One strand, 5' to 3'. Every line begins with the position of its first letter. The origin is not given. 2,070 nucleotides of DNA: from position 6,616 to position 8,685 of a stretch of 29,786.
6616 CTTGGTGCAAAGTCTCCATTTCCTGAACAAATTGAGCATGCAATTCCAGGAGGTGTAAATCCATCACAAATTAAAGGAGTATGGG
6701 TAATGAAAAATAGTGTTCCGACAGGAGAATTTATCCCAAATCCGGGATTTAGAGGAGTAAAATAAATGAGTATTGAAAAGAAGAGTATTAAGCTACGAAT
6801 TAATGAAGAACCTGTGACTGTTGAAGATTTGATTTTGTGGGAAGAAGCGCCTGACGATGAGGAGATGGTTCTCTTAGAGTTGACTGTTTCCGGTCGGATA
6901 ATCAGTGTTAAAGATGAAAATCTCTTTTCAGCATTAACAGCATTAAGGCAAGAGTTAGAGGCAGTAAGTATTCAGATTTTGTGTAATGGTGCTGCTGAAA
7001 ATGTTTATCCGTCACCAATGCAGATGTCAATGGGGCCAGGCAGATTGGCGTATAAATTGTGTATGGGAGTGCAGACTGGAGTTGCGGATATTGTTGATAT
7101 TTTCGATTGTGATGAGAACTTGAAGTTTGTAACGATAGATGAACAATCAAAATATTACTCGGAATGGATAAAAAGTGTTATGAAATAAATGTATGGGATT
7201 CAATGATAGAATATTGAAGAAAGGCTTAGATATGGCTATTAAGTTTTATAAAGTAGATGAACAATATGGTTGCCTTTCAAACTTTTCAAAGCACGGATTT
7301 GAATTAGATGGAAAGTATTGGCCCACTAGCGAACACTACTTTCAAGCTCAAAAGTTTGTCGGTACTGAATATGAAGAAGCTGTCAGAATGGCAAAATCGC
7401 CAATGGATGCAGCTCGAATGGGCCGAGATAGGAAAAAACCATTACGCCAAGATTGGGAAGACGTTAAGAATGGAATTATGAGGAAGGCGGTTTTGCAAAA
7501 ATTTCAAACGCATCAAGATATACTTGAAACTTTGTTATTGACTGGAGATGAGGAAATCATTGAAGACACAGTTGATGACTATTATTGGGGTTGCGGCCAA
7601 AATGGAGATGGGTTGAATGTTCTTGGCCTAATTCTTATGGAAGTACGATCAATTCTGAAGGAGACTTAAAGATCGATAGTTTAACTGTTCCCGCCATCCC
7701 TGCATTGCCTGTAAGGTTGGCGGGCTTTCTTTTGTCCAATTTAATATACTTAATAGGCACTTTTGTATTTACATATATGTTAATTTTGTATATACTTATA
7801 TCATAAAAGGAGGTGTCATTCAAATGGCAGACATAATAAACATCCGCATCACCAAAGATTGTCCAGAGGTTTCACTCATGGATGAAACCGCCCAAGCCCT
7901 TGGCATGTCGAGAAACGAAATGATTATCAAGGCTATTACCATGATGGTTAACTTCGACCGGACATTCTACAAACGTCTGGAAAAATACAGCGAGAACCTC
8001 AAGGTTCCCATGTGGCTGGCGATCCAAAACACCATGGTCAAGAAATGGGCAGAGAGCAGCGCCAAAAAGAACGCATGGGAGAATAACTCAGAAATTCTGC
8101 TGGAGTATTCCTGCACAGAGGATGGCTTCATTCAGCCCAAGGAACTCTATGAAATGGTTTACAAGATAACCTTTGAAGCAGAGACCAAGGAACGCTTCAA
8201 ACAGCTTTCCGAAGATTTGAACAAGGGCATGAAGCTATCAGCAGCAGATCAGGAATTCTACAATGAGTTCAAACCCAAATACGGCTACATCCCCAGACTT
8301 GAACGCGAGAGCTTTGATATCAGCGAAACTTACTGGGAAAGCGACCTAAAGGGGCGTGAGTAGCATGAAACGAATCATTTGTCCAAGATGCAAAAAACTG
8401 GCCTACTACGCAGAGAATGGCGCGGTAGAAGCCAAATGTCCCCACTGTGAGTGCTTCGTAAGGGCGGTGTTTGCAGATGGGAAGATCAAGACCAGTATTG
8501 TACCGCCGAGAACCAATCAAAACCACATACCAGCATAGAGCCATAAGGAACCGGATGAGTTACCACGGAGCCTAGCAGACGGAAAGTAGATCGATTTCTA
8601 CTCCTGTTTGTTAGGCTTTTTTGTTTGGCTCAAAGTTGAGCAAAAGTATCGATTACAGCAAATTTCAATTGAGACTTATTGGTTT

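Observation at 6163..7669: Rhs-delivered cholera/pertussis-fold ADP-ribosyltransferase (R / S-T-T / Q-x-E) followed by two different protection genes: a coupled small acidic protein and a NADAR hydrolase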

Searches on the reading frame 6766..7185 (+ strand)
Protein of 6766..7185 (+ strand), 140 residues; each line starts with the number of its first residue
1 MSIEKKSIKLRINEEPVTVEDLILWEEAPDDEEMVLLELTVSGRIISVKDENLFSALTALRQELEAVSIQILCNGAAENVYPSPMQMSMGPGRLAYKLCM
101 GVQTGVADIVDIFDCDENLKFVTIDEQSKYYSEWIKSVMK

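Call 3: search_protein_families(library=pfam, proteins=[window:6766-7185:+], max_evalue=1)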
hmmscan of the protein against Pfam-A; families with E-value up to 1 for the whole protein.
window:6766-7185:+ (140 aa): 0 families

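Call 18: find_homologous_proteins(query=window:6766-7185:+, max_evalue=0.001)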
Query window:6766-7185:+ (140 aa): 61 proteins with E <= 0.001 among 93 candidates.
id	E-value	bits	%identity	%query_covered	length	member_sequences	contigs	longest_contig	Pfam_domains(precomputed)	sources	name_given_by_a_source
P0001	1.1e-84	299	100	100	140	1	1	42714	-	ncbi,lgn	-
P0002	1.4e-53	198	67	99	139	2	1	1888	-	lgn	-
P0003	7.6e-53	196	65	99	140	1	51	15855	-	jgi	jgi:hypothetical protein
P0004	2.6e-52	194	64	99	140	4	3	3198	-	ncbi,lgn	ncbi:MAG: hypothetical protein ACRC7N_01620 [Clostridium sp.]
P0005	8.5e-52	192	66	99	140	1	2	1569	-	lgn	-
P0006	3.0e-51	191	64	99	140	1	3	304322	-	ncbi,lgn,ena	-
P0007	3.5e-51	190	65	99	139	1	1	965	-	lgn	-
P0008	1.9e-50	188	63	99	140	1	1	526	-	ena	-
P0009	2.5e-50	188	63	99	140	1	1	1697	-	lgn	-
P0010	1.7e-49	185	61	99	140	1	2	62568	-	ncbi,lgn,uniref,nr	ncbi:hypothetical protein SAMN04487969_1347 [Paenibacillus algorifonticola]|uniref:Uncharacterized p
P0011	4.4e-49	184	62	99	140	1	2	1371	-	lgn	-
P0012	5.5e-49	183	63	99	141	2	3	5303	-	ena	-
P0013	1.1e-48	182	64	99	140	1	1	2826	-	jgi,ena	-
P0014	1.1e-48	182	64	99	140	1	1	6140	-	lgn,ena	-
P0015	1.9e-48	182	62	99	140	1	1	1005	-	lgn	-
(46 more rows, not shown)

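Call 27: search_solved_structures(query=A2, max_evalue=10, show_alignments=1)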
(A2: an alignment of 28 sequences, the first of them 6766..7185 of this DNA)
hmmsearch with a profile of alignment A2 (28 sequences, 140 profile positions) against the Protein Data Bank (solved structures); distinct sequences matched with E-value up to 10: 7.
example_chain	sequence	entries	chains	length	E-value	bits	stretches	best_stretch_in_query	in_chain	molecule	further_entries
8s2m_A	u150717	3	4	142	5.2e-25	90.9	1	4-138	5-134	Immunity Protein TriX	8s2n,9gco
3n8h_A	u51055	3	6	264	0.008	19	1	5-83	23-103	Pantothenate synthetase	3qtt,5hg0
3guz_A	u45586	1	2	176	0.021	17.7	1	3-83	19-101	Pantothenate synthetase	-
2ejc_A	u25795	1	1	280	0.048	16.5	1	1-87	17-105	Pantoate--beta-alanine ligase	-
1iho_A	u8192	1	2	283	0.059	16.2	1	3-83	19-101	PANTOATE--BETA-ALANINE LIGASE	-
3q10_A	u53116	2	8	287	0.068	16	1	3-85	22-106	Pantoate--beta-alanine ligase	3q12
3mue_A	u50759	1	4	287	0.15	14.9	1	3-83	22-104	Pantothenate synthetase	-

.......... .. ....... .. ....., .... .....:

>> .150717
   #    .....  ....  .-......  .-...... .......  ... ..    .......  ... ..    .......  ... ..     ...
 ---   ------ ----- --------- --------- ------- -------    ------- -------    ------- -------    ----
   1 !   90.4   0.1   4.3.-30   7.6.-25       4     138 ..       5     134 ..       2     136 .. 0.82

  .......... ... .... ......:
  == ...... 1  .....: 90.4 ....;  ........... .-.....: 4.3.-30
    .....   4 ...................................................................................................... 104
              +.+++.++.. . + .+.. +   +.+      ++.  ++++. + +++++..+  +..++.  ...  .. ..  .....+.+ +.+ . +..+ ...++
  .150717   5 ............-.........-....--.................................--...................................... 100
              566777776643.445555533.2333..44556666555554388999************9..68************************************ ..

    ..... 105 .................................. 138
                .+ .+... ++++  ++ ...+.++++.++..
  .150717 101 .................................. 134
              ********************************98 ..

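Call 35: predict_structure(alignment_id=A2)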
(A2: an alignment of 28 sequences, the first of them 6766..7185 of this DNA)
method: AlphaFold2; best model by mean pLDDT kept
length: 140 residues; sequences in the alignment: 28
mean_pLDDT: 91.3   pTM: 0.87
mean pLDDT of the five models: 91.3, 91.3, 91.0, 90.7, 90.0
residues with pLDDT >= 90: 103; 70-90: 33; 50-70: 4; < 50: 0
segments of 3 or more residues with pLDDT < 50: none
pLDDT, mean of each block of 10 residues (from residue 1): 88 88 92 93 92 95 95 97 78 90 89 95 97 89
secondary structure, 60 per line:
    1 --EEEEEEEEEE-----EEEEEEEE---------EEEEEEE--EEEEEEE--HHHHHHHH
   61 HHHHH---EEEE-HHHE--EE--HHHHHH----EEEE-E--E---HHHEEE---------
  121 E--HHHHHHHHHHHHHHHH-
elements in order: E3-12 E18-25 E35-41 E44-50 H53-65 E69-72 H84-89 E94-97 E109-111 H124-139

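Call 39: fold_search(model_id=the predicted structure, library=pdb)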
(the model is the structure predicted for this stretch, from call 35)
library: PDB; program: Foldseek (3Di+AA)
matches with E <= 10: 357; with E <= 0.001: 4
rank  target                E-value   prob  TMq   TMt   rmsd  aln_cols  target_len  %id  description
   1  8s2n_A                2.8e-11  1.00  0.84  0.87   2.2       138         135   29  Xenorhabdus bovienii Rhs toxin TreTu complex with TrxA and TriTu immunity protein (released 2024-12-04)
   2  8s2m_A                3.3e-11  1.00  0.85  0.89   2.0       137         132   30  Xenorhabdus bovienii Rhs C-terminal toxin TreX complex with TriX immunity protein (released 2024-12-04)
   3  9gco_F                7.8e-11  1.00  0.84  0.85   2.2       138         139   29  Xenorhabdus bovienii Thioredoxin complex with Rhs toxin TreX and immunity protein TriX (released 2024-12-04)
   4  9gco_C                1.5e-10  1.00  0.86  0.89   2.1       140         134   28  Xenorhabdus bovienii Thioredoxin complex with Rhs toxin TreX and immunity protein TriX (released 2024-12-04)
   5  5lug_D                1.7e-01  0.13  0.21  0.15  15.5       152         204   12  Crystal structure of human Spindlin-2B protein in complex with ART(M3L)QTA(2MR)KS peptide (released 2017-09-20)
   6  5lug_C                2.5e-01  0.11  0.21  0.15  15.6       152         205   12  Crystal structure of human Spindlin-2B protein in complex with ART(M3L)QTA(2MR)KS peptide (released 2017-09-20)
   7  2ns2_B                2.7e-01  0.14  0.21  0.18  13.6       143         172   10  Crystal Structure of Spindlin1 (released 2006-11-28)
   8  6i8l                  3.1e-01  0.11  0.20  0.16  15.3       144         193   10  Crystal structure of Spindlin1 in complex with the inhibitor TD001851a (released 2018-12-05)
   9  5lug_A                3.3e-01  0.20  0.21  0.15  14.2       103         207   14  Crystal structure of human Spindlin-2B protein in complex with ART(M3L)QTA(2MR)KS peptide (released 2017-09-20)
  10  5a1h_B                3.5e-01  0.10  0.20  0.16  14.2       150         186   13  Crystal structure of human Spindlin3 (released 2015-06-17)
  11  7bqz_C                3.7e-01  0.10  0.21  0.15  15.9       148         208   11  Crystal Structure of Spindlin1 bound to H3(K4me3-K9me3) peptide (released 2020-10-14)
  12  5a1h_C                3.7e-01  0.09  0.20  0.16  14.7       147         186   15  Crystal structure of human Spindlin3 (released 2015-06-17)
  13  4uy4_B                3.7e-01  0.08  0.20  0.14  15.3       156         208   13  1.86 A structure of human Spindlin-4 protein in complex with histone H3K4me3 peptide (released 2014-09-24)
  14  5a1h_A                4.2e-01  0.10  0.21  0.16  14.8       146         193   12  Crystal structure of human Spindlin3 (released 2015-06-17)
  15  5a1h_D                4.7e-01  0.09  0.20  0.16  14.2       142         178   11  Crystal structure of human Spindlin3 (released 2015-06-17)
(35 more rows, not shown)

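Call 43: find_encoding_contigs(protein=P0001, flank=3000, max_places=3)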
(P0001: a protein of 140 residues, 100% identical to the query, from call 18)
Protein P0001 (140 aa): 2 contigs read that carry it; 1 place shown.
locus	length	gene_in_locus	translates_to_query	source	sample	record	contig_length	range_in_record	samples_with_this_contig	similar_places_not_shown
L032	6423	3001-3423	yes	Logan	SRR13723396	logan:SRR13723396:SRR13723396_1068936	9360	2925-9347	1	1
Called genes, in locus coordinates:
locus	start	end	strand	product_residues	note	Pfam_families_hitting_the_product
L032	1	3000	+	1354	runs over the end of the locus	PF20148:DUF6531, PF25023:TEN_YD-shell, PF05593:RHS_repeat, PF25023:TEN_YD-shell, PF05593:RHS_repeat, PF25023:TEN_YD-shell, PF05593:RHS_repeat, PF25023:TEN_YD-shell, +4 more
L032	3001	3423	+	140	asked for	-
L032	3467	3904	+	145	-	PF08719:NADAR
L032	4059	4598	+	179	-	-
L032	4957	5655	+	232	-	PF09250:Prim-Pol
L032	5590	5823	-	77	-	-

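Call 67: find_related_loci(query=A2, collection=metagenome_contigs, flank=3000)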
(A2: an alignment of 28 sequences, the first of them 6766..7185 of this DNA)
Query A2 (140 aa) in metagenome_contigs; peptide patterns used: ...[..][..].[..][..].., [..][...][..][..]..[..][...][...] (x = any residue, [..] = any of these).
600 stretches matched a pattern (row limit reached: there are more); 75 encode a relative of the query (tblastn E <= 1e-3); 75 distinct loci.
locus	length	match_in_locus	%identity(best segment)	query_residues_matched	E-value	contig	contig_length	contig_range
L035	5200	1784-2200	63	1-139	1e-58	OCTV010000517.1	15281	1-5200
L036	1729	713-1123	62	3-139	1e-56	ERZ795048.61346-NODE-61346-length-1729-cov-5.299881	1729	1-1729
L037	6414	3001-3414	55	1-138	3e-46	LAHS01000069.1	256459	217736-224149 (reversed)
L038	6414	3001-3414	51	1-138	6e-44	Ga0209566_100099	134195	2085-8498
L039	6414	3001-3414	51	1-138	6e-44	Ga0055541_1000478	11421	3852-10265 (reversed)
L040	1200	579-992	46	1-138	1e-40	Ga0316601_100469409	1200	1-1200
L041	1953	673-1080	49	1-136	6e-39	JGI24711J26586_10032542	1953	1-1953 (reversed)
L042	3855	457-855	45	8-140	6e-37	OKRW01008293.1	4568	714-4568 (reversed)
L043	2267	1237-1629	44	7-140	3e-31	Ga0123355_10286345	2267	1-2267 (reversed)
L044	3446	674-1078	41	1-138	7e-30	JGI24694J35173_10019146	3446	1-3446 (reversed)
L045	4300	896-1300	41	1-138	7e-30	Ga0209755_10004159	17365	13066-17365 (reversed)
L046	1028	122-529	43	1-132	5e-31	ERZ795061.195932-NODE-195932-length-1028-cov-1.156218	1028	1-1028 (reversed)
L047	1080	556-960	43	1-138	9e-31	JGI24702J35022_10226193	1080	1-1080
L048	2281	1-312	47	37-140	8e-29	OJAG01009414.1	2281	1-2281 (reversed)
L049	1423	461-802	48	22-138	6e-29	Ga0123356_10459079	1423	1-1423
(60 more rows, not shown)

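Call 72: search_protein_families(library=ncbifam, proteins=[window:6766-7185:+], max_evalue=0.01)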
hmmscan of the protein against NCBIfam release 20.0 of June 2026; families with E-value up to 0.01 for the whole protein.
window:6766-7185:+ (140 aa): 0 families

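Call 80: search_protein_representatives(alignment_id=A2)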
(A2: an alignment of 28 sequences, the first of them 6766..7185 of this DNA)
Query: 28 sequences, 140 profile positions. Proteins with E-value up to 0.001 (for the whole library): 1980; up to 1e-10: 1312; up to 1e-30: 95. The best 150 are listed.
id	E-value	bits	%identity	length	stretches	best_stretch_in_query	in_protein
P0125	1.9e-53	196.1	-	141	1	1-139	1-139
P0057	6.2e-52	191.2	-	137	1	7-139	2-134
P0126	7.8e-52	190.9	-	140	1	1-139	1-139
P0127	1.7e-50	186.6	-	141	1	1-138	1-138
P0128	3.0e-48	179.2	-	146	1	3-138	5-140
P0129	3.2e-48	179.2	-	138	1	4-138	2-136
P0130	6.2e-48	178.2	-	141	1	3-138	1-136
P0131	1.8e-47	176.8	-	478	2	27-135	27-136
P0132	7.4e-47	174.7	-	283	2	6-136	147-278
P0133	1.3e-46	174.0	-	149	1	1-138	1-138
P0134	8.0e-46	171.4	-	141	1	1-138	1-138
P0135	9.9e-46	171.1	-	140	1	1-139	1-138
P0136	1.6e-45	170.4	-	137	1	1-137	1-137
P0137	5.0e-45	168.8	-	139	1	1-139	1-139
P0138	1.9e-44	166.9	-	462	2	44-136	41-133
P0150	2.7e-39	150.2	-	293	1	1-138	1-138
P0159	1.9e-37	144.3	-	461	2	5-139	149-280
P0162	5.6e-37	142.7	-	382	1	28-139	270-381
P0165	1.5e-36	141.3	-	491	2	40-138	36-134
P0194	2.7e-32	127.5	-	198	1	1-104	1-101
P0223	3.3e-30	120.8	-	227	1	4-137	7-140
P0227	4.6e-30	120.3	-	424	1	20-138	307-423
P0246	2.5e-29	117.9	-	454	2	42-138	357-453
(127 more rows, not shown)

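Call 81: search_protein_families(library=pfam, proteins=[P0150, P0223, P0194, P0162, P0227, P0131, P0138, P0165, P0159, P0246], max_evalue=0.001)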
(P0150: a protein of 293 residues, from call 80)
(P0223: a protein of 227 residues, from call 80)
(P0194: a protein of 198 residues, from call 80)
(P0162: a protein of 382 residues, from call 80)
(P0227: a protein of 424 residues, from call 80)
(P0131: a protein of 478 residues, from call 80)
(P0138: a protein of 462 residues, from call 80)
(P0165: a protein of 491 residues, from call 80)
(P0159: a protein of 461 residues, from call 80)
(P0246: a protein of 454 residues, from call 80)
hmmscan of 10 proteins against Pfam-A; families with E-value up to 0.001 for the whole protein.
P0150 (293 aa): 1 family
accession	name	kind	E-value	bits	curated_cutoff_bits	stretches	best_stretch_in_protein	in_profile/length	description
PF08719.17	NADAR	-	1.1e-39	136.7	35.1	1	149-286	2-162/163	NADAR domain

P0223 (227 aa): 0 families

P0194 (198 aa): 0 families

P0162 (382 aa): 0 families

P0227 (424 aa): 0 families

P0131 (478 aa): 0 families

P0138 (462 aa): 0 families

P0165 (491 aa): 0 families

P0159 (461 aa): 0 families

P0246 (454 aa): 2 families
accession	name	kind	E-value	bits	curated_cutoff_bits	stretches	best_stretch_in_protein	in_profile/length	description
PF03130.22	HEAT_PBS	-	7.1e-07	29.6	20.9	0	130-149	4-23/27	PBS lyase HEAT-like repeat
PF13646.12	HEAT_2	-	7.2e-07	29.8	27.7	0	122-162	11-51/88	HEAT repeats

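Call 83: find_encoding_contigs(protein=P0150, flank=4000, max_places=3)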
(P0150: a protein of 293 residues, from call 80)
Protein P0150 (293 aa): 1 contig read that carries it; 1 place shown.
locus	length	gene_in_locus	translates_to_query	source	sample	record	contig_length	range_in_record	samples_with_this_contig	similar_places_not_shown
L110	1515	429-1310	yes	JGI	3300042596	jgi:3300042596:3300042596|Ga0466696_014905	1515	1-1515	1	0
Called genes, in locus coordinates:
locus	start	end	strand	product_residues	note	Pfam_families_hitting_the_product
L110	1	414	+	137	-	?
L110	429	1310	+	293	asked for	PF08719:NADAR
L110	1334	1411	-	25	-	-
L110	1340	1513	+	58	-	?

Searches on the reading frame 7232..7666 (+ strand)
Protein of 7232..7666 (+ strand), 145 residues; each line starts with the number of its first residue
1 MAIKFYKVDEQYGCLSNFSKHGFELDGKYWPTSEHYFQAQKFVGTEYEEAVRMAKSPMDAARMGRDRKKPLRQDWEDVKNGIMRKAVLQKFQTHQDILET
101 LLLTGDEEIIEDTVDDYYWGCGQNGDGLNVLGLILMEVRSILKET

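Call 3: search_protein_families(library=pfam, proteins=[window:7232-7666:+], max_evalue=1)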
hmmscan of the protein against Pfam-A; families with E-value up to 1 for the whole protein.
window:7232-7666:+ (145 aa): 2 families
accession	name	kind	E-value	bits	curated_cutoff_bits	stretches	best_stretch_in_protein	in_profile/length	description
PF08719.17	NADAR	-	4.5e-39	134.7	35.1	1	5-142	2-162/163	NADAR domain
PF08010.17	Phage_30_3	-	0.0079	16.5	36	1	13-69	5-60/138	Bacteriophage protein GP30.3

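Call 32: search_solved_structures(query=window:7232-7666:+, max_evalue=0.01, show_alignments=4)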
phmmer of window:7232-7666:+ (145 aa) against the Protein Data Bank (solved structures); distinct sequences matched with E-value up to 0.01: 2.
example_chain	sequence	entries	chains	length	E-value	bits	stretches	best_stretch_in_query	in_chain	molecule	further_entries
2b3w_A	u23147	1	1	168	2.5e-45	157.3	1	3-141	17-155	Hypothetical protein ybiA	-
8bau_A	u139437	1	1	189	1.7e-09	41.1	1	2-123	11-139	NADAR domain-containing protein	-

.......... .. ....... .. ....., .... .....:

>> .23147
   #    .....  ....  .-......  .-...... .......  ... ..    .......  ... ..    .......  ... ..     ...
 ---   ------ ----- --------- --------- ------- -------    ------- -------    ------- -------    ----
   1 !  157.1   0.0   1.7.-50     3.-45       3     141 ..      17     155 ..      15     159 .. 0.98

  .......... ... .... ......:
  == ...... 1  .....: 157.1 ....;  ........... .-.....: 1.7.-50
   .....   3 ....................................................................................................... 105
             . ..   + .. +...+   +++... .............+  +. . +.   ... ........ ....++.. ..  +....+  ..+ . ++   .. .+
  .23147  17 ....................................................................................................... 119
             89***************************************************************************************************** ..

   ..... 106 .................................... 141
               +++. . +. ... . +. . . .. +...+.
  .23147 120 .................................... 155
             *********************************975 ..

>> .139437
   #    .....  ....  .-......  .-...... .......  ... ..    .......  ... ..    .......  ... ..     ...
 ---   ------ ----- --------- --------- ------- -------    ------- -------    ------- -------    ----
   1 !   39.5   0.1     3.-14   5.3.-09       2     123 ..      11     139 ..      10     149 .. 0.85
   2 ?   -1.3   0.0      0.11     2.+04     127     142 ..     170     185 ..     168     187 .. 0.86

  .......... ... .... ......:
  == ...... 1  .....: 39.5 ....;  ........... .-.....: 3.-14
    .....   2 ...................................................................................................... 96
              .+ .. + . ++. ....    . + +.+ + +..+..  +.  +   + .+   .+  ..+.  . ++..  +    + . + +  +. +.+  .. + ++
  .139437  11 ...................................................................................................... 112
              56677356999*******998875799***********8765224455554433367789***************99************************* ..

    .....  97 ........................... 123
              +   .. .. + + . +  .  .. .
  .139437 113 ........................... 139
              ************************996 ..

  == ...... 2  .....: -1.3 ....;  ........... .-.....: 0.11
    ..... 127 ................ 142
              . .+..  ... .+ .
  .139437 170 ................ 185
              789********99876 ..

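Call 72: search_protein_families(library=ncbifam, proteins=[window:7232-7666:+], max_evalue=0.01)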
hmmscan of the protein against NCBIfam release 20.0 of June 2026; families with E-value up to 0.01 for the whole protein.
window:7232-7666:+ (145 aa): 2 families
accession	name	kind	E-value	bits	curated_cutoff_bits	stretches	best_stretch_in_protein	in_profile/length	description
TIGR02464.1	ribofla_fusion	equivalog_domain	1.5e-44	151.9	73.7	1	3-142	1-152/153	riboflavin biosynthesis intermediates N-glycosidase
NF053876.1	DS32_2_antiphage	equivalog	4.9e-24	84.4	240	1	3-144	9-157/181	NADAR family anti-phage protein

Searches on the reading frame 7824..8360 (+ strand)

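Call 3: search_protein_families(library=pfam, proteins=[window:7824-8360:+], max_evalue=1)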
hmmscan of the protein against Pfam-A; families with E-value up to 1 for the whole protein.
window:7824-8360:+ (179 aa): 3 families
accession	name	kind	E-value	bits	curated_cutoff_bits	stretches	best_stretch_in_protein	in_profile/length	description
PF07015.17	VirC1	-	0.12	12.1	24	1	58-93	30-65/231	VirC1 protein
PF14747.11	DUF4473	-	0.14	13.1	25.9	0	120-152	44-77/78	Domain of unknown function (DUF4473)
PF04220.17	YihI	-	0.16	12.2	25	1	119-148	95-124/155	Der GTPase activator (YihI)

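Call 51: search_protein_families(library=pfam, proteins=[window:7824-8360:+], max_evalue=0.001)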
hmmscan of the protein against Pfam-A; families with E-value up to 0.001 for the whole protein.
window:7824-8360:+ (179 aa): 0 families

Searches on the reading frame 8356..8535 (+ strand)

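Call 51: search_protein_families(library=pfam, proteins=[window:8356-8535:+], max_evalue=0.001)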
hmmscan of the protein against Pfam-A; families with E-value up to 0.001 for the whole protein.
window:8356-8535:+ (60 aa): 1 family
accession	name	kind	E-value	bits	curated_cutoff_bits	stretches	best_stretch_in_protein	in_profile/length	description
PF09788.14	Tmemb_55A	-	0.00029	20.5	30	1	2-32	146-176/248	Transmembrane protein 55A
